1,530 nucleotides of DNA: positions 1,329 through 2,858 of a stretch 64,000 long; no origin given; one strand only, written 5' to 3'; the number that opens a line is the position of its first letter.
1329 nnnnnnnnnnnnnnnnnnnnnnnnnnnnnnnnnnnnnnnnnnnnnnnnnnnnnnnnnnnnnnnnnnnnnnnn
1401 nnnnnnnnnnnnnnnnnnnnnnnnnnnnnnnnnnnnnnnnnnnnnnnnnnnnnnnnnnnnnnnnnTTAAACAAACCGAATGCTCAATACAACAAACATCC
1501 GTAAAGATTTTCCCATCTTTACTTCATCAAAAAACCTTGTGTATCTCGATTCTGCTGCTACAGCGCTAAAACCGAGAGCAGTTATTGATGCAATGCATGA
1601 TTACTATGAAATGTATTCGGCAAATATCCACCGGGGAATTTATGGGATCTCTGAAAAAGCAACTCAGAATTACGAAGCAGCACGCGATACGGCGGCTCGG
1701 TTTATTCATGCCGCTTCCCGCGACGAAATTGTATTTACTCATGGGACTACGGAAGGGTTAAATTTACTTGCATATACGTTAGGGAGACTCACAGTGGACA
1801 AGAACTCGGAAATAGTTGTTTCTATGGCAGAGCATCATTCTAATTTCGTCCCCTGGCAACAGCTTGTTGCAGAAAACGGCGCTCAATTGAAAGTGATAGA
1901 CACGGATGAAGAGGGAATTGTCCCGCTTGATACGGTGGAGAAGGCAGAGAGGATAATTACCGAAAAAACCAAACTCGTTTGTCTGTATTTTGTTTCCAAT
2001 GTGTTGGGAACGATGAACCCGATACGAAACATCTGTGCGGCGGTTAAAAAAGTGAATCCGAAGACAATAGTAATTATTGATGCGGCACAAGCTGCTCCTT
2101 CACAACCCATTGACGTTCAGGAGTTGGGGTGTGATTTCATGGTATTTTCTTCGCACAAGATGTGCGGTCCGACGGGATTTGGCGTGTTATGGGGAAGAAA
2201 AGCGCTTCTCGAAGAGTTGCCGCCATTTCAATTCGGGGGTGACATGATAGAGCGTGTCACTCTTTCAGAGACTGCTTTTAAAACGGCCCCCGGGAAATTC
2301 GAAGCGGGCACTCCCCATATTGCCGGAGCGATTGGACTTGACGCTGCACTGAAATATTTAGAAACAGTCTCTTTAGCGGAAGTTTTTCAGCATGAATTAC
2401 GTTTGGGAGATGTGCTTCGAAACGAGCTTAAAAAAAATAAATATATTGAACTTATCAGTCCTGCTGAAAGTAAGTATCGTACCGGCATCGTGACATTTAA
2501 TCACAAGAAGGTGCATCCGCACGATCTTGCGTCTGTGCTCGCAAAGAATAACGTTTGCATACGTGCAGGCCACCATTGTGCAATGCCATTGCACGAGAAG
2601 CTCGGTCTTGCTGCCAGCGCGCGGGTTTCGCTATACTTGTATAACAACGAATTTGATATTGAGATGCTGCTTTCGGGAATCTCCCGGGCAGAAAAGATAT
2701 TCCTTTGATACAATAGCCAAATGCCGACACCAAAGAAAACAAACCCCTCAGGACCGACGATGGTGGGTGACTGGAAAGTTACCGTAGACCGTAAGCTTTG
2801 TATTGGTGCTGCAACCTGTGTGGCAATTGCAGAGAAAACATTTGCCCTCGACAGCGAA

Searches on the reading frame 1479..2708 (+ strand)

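Call 12: search_protein_families(library=pfam, proteins=[window:1479-2708:+])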
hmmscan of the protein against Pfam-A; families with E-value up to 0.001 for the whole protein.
window:1479-2708:+ (409 aa): 5 families
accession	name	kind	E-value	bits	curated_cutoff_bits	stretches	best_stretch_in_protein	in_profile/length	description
PF00266.25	Aminotran_5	-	2.5e-135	451.7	21.5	1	21-397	1-371/371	Aminotransferase class-V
PF01212.27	Beta_elim_lyase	-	1.3e-05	25.1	27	1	76-246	42-218/288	Beta-eliminating lyase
PF01053.26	Cys_Met_Meta_PP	-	1.5e-05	24.2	27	1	126-227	108-198/381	Cys/Met metabolism PLP-dependent enzyme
PF01041.23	DegT_DnrJ_EryC1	-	0.00024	20.9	19.8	1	84-210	42-154/360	DegT/DnrJ/EryC1/StrS aminotransferase family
PF00155.27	Aminotran_1_2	-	0.00037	20.2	19.7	0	64-203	43-187/361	Aminotransferase class I and II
